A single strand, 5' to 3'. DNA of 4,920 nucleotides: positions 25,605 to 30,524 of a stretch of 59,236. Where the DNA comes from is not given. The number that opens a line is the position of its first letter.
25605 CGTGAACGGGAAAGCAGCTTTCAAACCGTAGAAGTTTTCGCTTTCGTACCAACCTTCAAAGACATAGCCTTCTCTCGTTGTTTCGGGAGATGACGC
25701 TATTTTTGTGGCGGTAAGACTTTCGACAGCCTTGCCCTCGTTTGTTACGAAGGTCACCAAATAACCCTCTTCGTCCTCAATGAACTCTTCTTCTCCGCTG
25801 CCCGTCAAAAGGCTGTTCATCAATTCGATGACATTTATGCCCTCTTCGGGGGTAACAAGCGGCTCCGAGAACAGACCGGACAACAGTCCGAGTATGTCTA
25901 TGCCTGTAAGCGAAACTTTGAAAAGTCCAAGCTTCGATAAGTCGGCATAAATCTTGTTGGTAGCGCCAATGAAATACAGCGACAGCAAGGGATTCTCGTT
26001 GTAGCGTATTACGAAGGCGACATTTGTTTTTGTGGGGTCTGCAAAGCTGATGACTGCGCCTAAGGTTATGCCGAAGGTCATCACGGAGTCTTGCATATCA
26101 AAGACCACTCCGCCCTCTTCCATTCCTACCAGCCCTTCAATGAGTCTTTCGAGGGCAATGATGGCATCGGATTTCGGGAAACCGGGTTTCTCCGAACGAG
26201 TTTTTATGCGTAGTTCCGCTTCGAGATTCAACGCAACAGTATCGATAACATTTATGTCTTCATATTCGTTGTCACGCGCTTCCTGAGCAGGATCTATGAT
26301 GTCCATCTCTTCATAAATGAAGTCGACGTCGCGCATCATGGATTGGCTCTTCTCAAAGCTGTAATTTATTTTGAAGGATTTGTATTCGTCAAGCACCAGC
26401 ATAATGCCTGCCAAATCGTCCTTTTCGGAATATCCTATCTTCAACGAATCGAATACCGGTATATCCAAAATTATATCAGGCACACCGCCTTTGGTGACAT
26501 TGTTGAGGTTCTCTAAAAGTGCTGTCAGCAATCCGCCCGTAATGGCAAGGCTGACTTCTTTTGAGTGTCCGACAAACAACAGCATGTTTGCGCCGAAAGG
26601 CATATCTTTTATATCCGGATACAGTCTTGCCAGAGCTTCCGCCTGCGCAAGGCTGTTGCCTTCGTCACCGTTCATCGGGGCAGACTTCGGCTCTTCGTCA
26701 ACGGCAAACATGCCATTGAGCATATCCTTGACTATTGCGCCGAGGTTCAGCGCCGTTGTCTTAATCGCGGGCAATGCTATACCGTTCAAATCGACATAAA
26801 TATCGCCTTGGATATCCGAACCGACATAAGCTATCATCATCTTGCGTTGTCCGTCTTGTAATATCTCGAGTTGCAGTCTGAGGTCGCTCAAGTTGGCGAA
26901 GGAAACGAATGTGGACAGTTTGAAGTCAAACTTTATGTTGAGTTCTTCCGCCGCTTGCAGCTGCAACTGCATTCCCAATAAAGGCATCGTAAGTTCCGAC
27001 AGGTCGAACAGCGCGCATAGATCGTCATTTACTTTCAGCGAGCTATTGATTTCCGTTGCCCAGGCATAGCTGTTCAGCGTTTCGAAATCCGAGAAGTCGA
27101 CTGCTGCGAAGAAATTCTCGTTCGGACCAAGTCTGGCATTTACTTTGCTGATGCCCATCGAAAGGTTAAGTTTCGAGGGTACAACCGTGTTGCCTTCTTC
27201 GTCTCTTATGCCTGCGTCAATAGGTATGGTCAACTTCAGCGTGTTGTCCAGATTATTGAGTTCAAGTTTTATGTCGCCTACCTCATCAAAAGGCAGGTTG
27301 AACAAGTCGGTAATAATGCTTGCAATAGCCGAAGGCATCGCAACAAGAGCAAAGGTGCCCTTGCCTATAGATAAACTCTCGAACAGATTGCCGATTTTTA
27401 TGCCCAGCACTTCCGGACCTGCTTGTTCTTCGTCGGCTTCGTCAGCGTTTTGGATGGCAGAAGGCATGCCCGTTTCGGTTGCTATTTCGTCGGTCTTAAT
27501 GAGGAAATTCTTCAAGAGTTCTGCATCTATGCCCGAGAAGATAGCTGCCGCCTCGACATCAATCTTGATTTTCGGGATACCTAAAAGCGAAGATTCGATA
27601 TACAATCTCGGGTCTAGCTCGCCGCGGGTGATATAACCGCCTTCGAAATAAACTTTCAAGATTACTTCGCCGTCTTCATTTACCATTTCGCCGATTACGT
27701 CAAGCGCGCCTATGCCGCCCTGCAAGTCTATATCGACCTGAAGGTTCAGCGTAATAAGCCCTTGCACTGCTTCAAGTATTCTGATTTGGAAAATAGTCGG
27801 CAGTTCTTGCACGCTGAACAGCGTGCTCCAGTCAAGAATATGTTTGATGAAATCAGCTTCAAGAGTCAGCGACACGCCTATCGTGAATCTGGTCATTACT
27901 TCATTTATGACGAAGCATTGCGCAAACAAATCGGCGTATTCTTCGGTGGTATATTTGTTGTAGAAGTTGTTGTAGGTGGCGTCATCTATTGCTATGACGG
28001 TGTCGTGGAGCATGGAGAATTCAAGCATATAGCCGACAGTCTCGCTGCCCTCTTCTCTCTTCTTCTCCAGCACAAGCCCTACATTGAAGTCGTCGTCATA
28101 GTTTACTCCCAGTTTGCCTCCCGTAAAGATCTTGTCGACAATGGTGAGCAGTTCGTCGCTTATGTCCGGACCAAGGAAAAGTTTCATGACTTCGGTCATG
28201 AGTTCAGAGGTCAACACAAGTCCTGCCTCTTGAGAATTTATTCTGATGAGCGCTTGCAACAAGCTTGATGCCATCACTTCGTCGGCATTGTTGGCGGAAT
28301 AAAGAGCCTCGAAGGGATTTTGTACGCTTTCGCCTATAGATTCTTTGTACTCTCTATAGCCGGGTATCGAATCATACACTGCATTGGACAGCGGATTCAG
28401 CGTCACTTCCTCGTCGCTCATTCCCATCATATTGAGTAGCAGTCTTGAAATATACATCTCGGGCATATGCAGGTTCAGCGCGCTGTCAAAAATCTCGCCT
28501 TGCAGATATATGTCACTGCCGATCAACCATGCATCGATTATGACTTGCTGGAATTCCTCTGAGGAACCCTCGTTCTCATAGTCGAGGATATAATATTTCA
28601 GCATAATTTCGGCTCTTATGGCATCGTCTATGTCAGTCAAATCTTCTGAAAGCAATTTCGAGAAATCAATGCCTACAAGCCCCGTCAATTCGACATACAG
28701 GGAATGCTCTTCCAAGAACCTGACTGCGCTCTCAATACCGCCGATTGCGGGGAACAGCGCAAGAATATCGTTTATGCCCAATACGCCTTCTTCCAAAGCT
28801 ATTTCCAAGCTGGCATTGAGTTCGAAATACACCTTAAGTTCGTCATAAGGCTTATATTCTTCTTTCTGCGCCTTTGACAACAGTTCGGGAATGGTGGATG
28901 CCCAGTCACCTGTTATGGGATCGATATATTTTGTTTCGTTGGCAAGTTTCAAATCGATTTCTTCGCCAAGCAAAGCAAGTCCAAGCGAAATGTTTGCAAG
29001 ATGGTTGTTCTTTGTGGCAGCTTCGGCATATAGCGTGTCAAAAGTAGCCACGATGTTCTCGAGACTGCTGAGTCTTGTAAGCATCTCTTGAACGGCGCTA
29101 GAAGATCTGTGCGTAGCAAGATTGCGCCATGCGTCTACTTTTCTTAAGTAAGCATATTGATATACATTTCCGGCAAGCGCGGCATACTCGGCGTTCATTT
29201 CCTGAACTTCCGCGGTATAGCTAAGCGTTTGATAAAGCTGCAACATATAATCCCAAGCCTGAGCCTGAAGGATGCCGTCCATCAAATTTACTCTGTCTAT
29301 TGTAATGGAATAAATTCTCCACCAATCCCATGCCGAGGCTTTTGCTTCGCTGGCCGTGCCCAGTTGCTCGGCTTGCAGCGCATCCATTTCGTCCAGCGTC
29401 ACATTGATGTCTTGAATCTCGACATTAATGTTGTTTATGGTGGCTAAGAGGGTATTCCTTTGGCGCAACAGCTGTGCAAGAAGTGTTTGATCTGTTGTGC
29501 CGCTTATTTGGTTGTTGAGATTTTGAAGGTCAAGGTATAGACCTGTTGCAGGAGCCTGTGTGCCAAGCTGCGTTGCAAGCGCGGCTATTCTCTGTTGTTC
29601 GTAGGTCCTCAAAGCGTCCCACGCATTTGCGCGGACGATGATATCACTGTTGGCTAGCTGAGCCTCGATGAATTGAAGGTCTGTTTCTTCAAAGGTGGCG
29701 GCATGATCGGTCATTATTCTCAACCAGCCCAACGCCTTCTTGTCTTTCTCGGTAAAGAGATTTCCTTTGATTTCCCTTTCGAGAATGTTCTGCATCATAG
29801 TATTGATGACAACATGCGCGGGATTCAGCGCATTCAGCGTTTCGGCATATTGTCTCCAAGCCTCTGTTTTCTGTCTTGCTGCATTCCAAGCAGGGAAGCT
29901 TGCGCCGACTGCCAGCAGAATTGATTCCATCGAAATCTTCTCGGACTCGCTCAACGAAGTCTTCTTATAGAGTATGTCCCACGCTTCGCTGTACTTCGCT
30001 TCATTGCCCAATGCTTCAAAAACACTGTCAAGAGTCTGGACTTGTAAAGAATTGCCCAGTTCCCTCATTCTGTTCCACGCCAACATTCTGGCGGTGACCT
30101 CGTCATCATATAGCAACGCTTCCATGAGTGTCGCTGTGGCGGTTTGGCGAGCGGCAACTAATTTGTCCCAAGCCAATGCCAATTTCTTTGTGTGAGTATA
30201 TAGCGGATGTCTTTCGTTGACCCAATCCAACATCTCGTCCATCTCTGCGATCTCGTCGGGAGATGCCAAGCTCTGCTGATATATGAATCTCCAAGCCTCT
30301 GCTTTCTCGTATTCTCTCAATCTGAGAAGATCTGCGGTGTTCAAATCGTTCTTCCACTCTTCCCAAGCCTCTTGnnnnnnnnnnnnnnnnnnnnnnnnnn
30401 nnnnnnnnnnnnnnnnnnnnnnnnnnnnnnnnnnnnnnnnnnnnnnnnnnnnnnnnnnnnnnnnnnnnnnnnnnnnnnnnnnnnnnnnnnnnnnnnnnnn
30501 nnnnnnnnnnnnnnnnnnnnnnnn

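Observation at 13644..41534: Uninterrupted 27.9-kb gene for a 9,296-aa lipoprotein that is almost entirely unassignable to known families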

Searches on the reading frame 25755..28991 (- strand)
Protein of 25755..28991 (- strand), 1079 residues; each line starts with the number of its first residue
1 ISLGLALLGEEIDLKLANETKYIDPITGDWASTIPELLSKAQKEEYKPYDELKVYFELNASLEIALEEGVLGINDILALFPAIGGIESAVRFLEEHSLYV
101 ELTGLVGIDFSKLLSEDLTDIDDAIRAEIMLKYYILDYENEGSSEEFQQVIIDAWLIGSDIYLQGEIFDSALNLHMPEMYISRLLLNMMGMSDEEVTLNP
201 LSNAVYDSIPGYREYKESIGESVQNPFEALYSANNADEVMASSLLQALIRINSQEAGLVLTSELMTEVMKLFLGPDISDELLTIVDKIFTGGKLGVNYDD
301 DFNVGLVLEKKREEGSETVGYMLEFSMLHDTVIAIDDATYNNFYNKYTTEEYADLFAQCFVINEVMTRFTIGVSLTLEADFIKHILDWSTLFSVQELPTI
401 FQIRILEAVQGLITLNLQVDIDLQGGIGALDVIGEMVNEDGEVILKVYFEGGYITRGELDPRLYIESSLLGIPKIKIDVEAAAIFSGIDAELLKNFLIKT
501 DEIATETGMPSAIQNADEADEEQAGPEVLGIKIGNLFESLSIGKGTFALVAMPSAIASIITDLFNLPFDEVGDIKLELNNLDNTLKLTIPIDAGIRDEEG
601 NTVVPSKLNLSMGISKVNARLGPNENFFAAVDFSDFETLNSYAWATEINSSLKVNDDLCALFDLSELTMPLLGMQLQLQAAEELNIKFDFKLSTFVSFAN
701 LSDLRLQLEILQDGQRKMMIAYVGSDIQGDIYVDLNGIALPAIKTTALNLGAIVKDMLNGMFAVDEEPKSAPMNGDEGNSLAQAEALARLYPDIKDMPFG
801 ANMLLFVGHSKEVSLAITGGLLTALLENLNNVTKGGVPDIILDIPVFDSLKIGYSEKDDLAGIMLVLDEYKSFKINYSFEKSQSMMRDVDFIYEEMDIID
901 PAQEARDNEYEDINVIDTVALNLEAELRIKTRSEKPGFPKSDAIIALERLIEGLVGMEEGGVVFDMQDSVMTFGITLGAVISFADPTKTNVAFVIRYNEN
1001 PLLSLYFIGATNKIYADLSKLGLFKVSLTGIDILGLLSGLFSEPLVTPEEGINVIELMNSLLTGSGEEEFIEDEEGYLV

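Call 28: search_protein_families(library=pfam, proteins=[window:26190-28979:-], max_evalue=1)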
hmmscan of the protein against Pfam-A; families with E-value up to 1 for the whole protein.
window:26190-28979:- (930 aa): 0 families

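Call 48: find_homologous_proteins(query=A3, max_evalue=0.001)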
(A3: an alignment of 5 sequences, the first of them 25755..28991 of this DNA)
Query A3 (5 sequences) (1079 aa, profile of the alignment): 1 proteins with E <= 0.001 among 8000 candidates.
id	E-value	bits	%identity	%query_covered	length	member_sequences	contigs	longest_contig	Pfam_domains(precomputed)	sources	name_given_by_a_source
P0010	3.1e-64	236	64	24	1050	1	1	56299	-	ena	-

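Call 65: predict_structure(alignment_id=A3)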
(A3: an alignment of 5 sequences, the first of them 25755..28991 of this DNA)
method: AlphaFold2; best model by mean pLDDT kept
length: 1079 residues; sequences in the alignment: 5
mean_pLDDT: 39.0   pTM: 0.30
mean pLDDT of the five models: 39.0, 37.7, 36.8, 35.8, 33.5
residues with pLDDT >= 90: 0; 70-90: 0; 50-70: 199; < 50: 880
segments of 3 or more residues with pLDDT < 50: 1-52, 56-58, 66-95, 138-151, 163-179, 187-434, 447-461, 469-473, 475-587, 589-642, 646-648, 650-652, 654-686, 735-849, 855-860, 863-917, 930-938, 940-944, 950-970, 1021-1079
pLDDT, mean of each block of 10 residues (from residue 1): 20 31 37 34 37 49 47 33 28 47 57 60 60 51 43 52 42 43 49 34 29 35 29 27 26 28 35 31 33 27 23 31 25 30 33 28 29 34 30 26 28 42 38 51 53 37 50 45 31 27 23 26 26 31 29 38 36 39 41 42 42 41 37 38 49 39 33 28 42 61 58 56 58 44 40 42 27 30 35 34 40 42 39 35 38 48 45 39 21 31 32 41 52 45 50 43 46 58 55 59 61 55 44 39 36 40 34 36
secondary structure, 60 per line:
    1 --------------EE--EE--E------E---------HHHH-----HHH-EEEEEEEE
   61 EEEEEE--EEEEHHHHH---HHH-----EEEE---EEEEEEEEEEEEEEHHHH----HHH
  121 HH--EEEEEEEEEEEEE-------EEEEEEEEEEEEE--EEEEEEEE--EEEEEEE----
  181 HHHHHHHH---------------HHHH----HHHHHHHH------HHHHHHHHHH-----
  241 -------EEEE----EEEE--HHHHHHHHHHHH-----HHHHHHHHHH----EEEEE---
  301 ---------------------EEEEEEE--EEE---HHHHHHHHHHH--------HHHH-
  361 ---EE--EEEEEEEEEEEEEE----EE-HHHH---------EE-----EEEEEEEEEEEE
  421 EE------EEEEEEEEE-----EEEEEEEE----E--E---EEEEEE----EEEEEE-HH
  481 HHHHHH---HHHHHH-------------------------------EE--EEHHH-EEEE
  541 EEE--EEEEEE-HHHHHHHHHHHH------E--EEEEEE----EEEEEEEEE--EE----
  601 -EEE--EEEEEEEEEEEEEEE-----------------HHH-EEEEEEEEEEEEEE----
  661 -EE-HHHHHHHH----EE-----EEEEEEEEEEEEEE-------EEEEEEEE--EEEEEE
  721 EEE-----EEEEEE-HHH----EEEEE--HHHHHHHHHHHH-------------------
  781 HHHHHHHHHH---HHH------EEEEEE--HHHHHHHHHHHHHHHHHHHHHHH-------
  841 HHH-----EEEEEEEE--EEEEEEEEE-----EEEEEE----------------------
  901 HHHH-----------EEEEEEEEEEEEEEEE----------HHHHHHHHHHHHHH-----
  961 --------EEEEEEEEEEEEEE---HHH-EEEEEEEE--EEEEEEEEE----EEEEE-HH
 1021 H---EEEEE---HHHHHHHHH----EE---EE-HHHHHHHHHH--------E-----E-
elements in order (helices of 4 or more, strands of 3 or more residues): H40-43 E53-66 E69-72 H73-77 E89-92 E96-109 H110-113 H118-122 E125-137 E145-157 E160-167 E170-176 H181-188 H204-207 H212-219 H226-235 E248-251 E256-259 H262-273 H279-288 E293-297 E322-328 E331-333 H337-347 H356-359 E368-381 H389-392 E409-422 E429-437 E443-450 E462-467 E472-477 H479-486 H490-495 E537-543 E546-551 H553-564 E574-579 E584-592 E602-604 E607-621 E643-656 H665-672 E684-697 E705-712 E715-723 E729-734 E743-747 H750-761 H781-790 E803-808 H811-833 E849-856 E859-867 E873-878 H901-904 E916-931 H942-955 E969-982 E990-997 E1000-1008 E1013-1017 E1025-1029 H1033-1041 H1054-1063

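Call 66: search_solved_structures(query=A3, max_evalue=10)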
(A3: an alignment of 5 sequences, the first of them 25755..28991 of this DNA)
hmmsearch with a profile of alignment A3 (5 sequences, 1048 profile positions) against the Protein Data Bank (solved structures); distinct sequences matched with E-value up to 10: 7.
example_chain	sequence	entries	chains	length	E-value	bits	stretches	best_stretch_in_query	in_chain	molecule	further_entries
7sup_A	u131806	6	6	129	0.33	12.1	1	247-308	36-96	Troponin C, slow skeletal and cardiac muscles,Troponin I, cardiac muscle chimera | Troponin C, slow skeletal and cardiac muscles,Troponin I, cardiac muscle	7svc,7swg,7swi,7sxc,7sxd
2n7l_C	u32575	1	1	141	0.38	11.8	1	247-310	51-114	Troponin C/Troponin I chimera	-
4gjg_A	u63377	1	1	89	0.42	11.7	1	245-298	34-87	Troponin C, slow skeletal and cardiac muscles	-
1r2u_A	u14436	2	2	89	0.46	11.6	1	245-298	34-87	troponin C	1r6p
7n7g_A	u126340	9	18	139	0.5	11.5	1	839-896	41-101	Metallothiol transferase FosB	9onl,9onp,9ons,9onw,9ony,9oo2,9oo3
4gjf_A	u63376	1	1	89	0.72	10.9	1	246-298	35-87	Troponin C, slow skeletal and cardiac muscles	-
9onv_A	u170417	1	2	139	0.8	10.8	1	839-896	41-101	Metallothiol transferase FosB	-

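Call 79: find_related_loci(query=A3, collection=metagenome_contigs, flank=10000)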
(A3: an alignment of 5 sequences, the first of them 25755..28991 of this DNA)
Query A3 (1079 aa) in metagenome_contigs; peptide patterns used: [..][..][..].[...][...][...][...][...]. (x = any residue, [..] = any of these).
477 stretches matched a pattern; 2 encode a relative of the query (tblastn E <= 1e-3); 2 distinct loci.
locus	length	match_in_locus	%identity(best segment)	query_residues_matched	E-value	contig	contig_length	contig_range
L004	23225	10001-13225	65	1-1064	0e+0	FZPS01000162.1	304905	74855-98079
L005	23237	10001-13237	67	1-1068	0e+0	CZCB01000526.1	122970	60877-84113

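Call 88: search_dna_similar(query=window:25755-28991:-, collection=phages, mode=protein, max_evalue=0.001, max_rows=5)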
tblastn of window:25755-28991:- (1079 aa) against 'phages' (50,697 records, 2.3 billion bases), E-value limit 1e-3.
No match.

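Call 89: search_dna_similar(query=window:25755-28991:-, collection=plasmids, mode=protein, max_evalue=0.001, max_rows=5)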
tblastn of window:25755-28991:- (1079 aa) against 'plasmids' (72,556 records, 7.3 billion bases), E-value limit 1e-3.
No match.

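Call 97: search_protein_families(library=pfam, alignment_id=A3, max_evalue=1)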
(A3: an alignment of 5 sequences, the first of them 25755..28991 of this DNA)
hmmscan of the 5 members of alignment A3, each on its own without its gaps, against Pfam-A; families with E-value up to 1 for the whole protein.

A. member 1, window:25755-28991:- (1079 aa): 0 families

B. families by the number of members that match (of 5 scanned): 1 family
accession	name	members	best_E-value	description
PF10038.14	DUF2274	1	0.097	Protein of unknown function (DUF2274)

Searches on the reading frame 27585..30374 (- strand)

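Call 5: search_protein_families(library=pfam, proteins=[window:27585-30374:-], max_evalue=0.01)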
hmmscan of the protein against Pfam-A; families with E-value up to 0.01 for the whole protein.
window:27585-30374:- (930 aa): 1 family
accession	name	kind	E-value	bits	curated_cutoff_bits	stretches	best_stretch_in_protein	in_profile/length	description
PF19962.4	EAD9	-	0.0049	17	25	0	282-323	21-62/62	Effector-associated domain 9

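Call 27: search_protein_families(library=ncbifam, proteins=[window:27585-30374:-], max_evalue=0.1)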
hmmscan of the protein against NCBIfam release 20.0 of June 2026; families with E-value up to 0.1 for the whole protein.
window:27585-30374:- (930 aa): 1 family
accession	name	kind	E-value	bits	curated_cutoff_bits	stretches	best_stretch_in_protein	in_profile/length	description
TIGR00275.1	TIGR00275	subfamily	0.037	12.9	183.8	1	141-208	143-208/401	aminoacetone oxidase family FAD-binding enzyme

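Call 91: search_protein_families(library=phrogs, proteins=[window:27585-30374:-], max_evalue=0.001)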
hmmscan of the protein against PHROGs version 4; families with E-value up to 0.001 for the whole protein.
window:27585-30374:- (930 aa): 0 families

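Call 92: search_protein_families(library=padloc, proteins=[window:27585-30374:-], max_evalue=0.001)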
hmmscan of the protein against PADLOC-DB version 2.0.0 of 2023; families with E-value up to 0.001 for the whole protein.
window:27585-30374:- (930 aa): 0 families
